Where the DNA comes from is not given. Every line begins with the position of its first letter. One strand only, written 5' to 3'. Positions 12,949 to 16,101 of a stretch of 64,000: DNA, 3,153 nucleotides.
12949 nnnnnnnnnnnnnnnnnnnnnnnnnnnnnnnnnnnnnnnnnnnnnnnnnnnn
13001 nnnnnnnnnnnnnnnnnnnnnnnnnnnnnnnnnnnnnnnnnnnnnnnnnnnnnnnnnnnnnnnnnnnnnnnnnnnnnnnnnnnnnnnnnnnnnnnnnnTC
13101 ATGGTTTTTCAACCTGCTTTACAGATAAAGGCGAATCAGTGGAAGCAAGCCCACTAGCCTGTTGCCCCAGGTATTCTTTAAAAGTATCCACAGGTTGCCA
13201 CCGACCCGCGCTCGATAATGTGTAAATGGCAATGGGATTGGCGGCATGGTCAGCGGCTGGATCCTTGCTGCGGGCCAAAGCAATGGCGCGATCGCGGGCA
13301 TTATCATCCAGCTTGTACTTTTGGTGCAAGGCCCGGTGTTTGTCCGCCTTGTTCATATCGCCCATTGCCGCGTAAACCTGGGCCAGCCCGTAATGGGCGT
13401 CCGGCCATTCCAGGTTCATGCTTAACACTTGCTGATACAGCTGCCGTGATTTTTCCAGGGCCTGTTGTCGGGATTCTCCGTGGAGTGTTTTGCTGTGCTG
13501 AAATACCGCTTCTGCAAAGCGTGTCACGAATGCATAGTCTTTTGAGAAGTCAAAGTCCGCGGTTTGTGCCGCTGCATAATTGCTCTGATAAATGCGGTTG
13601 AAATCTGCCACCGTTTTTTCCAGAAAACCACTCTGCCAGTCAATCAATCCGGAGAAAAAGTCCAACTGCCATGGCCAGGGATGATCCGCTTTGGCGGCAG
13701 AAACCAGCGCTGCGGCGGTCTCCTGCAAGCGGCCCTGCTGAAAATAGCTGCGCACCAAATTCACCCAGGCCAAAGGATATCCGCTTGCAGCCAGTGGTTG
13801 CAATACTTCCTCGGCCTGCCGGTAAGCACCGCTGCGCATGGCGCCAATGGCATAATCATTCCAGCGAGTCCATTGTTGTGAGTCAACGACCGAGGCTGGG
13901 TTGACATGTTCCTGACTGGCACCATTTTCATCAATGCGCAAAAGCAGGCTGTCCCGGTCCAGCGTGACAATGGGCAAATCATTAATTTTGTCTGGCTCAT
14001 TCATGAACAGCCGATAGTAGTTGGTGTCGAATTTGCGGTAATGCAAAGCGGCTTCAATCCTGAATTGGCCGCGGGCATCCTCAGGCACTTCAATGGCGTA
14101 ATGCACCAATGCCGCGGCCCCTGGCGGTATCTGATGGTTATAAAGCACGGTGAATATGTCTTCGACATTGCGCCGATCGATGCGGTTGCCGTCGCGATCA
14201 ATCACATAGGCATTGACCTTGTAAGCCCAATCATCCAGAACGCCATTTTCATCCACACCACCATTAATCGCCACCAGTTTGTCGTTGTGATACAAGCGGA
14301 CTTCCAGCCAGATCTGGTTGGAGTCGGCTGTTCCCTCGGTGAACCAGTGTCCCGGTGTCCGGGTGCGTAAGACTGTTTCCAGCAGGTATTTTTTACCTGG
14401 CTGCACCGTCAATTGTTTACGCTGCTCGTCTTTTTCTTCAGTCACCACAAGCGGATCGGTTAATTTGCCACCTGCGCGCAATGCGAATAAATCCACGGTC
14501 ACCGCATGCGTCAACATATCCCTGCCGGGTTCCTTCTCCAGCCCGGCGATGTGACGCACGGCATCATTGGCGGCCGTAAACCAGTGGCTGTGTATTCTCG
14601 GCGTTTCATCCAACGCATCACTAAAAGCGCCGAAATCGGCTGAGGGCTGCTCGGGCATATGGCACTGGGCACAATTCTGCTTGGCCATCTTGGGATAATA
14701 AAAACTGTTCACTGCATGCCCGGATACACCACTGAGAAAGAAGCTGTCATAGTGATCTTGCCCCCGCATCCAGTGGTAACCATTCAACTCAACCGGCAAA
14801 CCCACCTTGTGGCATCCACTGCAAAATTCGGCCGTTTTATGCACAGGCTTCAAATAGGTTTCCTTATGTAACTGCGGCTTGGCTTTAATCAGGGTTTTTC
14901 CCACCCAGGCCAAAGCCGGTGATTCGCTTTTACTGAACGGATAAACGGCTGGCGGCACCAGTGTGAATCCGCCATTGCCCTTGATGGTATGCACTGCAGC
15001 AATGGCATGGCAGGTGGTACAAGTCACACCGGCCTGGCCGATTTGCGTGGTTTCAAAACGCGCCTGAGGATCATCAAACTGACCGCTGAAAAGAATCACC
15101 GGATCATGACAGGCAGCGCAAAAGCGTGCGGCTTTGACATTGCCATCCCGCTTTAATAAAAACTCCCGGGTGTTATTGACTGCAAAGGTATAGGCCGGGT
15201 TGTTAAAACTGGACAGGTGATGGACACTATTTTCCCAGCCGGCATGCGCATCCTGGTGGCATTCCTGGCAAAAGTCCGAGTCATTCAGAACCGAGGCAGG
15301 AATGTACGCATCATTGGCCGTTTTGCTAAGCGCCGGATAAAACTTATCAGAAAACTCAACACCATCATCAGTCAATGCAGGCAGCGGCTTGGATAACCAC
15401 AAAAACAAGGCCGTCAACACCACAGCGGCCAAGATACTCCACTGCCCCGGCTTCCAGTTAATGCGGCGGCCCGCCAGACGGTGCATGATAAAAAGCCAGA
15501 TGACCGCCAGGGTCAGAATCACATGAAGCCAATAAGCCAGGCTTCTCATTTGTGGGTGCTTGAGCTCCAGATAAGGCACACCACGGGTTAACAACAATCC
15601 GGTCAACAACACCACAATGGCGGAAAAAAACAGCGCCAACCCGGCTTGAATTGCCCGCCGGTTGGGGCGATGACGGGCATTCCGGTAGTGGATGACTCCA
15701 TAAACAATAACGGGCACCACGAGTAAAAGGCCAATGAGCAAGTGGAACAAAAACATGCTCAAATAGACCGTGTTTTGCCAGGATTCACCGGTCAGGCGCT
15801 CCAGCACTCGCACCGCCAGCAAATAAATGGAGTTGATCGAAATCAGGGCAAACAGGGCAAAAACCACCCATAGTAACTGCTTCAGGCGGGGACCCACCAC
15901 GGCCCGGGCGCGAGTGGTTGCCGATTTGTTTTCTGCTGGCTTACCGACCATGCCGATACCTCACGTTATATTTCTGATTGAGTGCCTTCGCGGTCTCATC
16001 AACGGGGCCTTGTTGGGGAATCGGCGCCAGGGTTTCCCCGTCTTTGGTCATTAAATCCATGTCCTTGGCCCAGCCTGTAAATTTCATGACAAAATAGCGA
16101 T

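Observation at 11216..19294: Translationally coupled trio of unknown function: TPR/FG-GAP/ASPIC lipoprotein, 5-TM pentahaem cytochrome c with TPR, and a CRTAC1-like protein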

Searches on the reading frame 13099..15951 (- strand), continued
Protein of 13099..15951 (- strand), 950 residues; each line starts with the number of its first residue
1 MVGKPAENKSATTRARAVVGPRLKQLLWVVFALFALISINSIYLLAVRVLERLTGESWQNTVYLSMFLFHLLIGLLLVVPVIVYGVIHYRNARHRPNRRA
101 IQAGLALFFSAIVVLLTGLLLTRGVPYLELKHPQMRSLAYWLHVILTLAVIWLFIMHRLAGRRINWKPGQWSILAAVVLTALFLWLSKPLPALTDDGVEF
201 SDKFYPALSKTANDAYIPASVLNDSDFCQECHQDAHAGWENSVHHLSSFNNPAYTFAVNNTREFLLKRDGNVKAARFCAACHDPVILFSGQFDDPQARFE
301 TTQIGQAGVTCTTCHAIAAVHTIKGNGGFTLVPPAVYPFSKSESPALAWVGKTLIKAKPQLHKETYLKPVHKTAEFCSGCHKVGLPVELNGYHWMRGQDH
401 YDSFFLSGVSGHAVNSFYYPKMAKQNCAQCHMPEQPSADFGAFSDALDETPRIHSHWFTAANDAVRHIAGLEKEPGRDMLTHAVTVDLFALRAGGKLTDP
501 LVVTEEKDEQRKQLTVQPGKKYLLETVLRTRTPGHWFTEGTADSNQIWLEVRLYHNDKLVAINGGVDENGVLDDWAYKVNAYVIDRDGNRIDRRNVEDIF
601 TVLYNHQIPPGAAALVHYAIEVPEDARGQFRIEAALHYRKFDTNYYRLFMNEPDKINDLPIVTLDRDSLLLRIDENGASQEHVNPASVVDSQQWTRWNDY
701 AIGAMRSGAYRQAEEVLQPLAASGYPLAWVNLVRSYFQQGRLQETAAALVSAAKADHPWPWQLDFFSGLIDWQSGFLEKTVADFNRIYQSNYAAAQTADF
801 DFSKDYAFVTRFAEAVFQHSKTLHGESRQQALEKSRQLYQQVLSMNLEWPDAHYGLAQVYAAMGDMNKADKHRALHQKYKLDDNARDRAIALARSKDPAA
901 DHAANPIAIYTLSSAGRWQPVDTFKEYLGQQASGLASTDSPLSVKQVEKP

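Call 88: list_cluster_members(proteins=[window:13099-15951:-, window:11216-13102:-, P0005])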
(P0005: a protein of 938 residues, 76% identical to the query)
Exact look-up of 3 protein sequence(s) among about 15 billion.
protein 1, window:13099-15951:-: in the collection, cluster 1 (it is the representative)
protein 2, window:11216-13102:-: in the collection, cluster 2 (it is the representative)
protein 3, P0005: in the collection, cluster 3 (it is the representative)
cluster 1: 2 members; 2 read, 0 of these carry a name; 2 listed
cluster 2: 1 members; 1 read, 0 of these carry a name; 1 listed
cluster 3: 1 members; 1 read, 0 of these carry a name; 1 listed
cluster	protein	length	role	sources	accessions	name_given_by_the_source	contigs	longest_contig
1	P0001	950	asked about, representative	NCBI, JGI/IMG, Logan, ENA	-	-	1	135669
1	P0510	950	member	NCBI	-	-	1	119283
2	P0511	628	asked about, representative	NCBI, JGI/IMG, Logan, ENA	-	-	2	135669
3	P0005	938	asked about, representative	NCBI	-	-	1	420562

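Call 89: search_protein_families(library=pfam, proteins=[L009:14646-16730:-], max_evalue=0.001)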
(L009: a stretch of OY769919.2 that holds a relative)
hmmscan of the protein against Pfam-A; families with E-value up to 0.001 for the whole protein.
L009:14646-16730:- (694 aa): 21 families
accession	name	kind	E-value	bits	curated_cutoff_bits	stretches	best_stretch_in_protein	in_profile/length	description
PF07719.23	TPR_2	-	1.2e-38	128.4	27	0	200-232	1-33/34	Tetratricopeptide repeat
PF00515.34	TPR_1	-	1.3e-34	117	27.8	0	353-384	1-32/34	Tetratricopeptide repeat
PF14559.12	TPR_19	-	8e-34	116.2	25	3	400-460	4-64/68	Tetratricopeptide repeat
PF13432.12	TPR_16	-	5.8e-29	100.6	32.7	4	175-233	6-64/65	Tetratricopeptide repeat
PF13428.12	TPR_14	-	4.9e-28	95.2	23.5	1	423-462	3-42/44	Tetratricopeptide repeat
PF13431.12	TPR_17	-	2.2e-26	90.3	24.4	1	222-254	1-33/34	Tetratricopeptide repeat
PF13181.12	TPR_8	-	1.8e-25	87.3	25.7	0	235-259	2-26/34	Tetratricopeptide repeat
PF23914.1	TPR_CcmH_CycH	-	3e-25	89.3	42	2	315-420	46-154/158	Cytochrome c-type biogenesis protein H TPR domain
PF13414.12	TPR_11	-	7.8e-25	86.7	26.8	2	326-363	1-38/42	TPR repeat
PF12895.13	ANAPC3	-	1e-16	61.4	27.2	2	378-446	14-81/82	Anaphase-promoting complex, cyclosome, subunit 3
PF13424.12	TPR_12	-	2.8e-16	59.9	30.1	1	172-229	9-74/77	Tetratricopeptide repeat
PF13371.12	TPR_9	-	9.2e-16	58.1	35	1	396-460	4-68/73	Tetratricopeptide repeat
PF13176.12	TPR_7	-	2.6e-11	43.1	27.9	0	390-421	2-33/36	Tetratricopeptide repeat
PF13174.12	TPR_6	-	1.5e-10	41.4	26.3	0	528-558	2-32/33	Tetratricopeptide repeat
PF25064.1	ARM_TT21_5th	-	4.2e-10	40.4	27.8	0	174-255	9-93/117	TT21 fifth ARM repeats domain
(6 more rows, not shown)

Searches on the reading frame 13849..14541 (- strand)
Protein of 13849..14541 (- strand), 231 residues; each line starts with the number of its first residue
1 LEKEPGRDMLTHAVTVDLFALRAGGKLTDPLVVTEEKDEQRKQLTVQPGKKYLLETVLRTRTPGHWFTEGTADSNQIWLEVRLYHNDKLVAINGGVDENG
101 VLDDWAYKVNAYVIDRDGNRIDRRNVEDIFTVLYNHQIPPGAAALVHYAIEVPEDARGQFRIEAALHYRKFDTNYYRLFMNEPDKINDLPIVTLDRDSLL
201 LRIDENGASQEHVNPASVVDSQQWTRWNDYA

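Call 25: search_protein_families(library=pfam, proteins=[window:13849-14541:-], max_evalue=5)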
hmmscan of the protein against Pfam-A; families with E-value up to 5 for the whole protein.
window:13849-14541:- (231 aa): 0 families

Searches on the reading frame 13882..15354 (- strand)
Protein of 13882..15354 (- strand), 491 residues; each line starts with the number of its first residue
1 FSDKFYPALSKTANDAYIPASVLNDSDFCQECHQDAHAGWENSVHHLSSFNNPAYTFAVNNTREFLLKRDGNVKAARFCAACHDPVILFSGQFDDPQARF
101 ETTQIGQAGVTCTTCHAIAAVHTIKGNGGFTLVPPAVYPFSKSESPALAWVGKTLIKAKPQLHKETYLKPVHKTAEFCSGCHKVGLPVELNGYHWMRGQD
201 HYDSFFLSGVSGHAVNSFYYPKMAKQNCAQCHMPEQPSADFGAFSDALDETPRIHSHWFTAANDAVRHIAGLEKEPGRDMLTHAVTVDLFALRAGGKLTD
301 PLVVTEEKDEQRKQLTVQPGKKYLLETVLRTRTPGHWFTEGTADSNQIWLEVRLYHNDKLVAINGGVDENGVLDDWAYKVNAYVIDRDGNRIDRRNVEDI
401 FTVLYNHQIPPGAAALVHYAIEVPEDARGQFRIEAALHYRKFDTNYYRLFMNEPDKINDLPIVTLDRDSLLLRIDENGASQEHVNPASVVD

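Call 56: search_solved_structures(query=A5, max_evalue=10, show_alignments=4)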
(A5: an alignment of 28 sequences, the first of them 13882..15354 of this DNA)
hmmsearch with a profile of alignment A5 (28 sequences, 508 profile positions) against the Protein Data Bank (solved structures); distinct sequences matched with E-value up to 10: 10.
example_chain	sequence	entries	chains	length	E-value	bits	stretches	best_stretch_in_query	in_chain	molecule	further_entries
5ze8_A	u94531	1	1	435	5.9e-06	28.2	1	29-136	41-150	cytochrome c552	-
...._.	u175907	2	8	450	0.00058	21.6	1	24-125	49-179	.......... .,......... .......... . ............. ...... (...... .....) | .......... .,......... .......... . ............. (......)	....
9wt8_A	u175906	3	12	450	0.00062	21.5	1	24-125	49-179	Cytochrome c,Multiheme cytochrome c selenoprotein (MccSep)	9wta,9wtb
1bvb_A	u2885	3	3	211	0.16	13.5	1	31-120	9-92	CYTOCHROME C-554 | CYTOCHROME C554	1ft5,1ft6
6s9y_A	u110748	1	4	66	1.4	10.4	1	150-198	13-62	Peroxin 14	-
5oml_A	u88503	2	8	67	1.5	10.4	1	150-198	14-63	Peroxin 14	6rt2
6s7m_A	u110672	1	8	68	1.6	10.3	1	150-198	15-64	Peroxin 14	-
5mmc_A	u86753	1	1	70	1.6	10.3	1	150-198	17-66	Peroxin 14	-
5l87_A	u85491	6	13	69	1.6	10.2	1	150-198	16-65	Peroxin 14 | Peroxisomal membrane protein PEX14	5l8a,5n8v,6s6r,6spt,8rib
6i5b_A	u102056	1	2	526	7.5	8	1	27-49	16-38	Uncharacterized protein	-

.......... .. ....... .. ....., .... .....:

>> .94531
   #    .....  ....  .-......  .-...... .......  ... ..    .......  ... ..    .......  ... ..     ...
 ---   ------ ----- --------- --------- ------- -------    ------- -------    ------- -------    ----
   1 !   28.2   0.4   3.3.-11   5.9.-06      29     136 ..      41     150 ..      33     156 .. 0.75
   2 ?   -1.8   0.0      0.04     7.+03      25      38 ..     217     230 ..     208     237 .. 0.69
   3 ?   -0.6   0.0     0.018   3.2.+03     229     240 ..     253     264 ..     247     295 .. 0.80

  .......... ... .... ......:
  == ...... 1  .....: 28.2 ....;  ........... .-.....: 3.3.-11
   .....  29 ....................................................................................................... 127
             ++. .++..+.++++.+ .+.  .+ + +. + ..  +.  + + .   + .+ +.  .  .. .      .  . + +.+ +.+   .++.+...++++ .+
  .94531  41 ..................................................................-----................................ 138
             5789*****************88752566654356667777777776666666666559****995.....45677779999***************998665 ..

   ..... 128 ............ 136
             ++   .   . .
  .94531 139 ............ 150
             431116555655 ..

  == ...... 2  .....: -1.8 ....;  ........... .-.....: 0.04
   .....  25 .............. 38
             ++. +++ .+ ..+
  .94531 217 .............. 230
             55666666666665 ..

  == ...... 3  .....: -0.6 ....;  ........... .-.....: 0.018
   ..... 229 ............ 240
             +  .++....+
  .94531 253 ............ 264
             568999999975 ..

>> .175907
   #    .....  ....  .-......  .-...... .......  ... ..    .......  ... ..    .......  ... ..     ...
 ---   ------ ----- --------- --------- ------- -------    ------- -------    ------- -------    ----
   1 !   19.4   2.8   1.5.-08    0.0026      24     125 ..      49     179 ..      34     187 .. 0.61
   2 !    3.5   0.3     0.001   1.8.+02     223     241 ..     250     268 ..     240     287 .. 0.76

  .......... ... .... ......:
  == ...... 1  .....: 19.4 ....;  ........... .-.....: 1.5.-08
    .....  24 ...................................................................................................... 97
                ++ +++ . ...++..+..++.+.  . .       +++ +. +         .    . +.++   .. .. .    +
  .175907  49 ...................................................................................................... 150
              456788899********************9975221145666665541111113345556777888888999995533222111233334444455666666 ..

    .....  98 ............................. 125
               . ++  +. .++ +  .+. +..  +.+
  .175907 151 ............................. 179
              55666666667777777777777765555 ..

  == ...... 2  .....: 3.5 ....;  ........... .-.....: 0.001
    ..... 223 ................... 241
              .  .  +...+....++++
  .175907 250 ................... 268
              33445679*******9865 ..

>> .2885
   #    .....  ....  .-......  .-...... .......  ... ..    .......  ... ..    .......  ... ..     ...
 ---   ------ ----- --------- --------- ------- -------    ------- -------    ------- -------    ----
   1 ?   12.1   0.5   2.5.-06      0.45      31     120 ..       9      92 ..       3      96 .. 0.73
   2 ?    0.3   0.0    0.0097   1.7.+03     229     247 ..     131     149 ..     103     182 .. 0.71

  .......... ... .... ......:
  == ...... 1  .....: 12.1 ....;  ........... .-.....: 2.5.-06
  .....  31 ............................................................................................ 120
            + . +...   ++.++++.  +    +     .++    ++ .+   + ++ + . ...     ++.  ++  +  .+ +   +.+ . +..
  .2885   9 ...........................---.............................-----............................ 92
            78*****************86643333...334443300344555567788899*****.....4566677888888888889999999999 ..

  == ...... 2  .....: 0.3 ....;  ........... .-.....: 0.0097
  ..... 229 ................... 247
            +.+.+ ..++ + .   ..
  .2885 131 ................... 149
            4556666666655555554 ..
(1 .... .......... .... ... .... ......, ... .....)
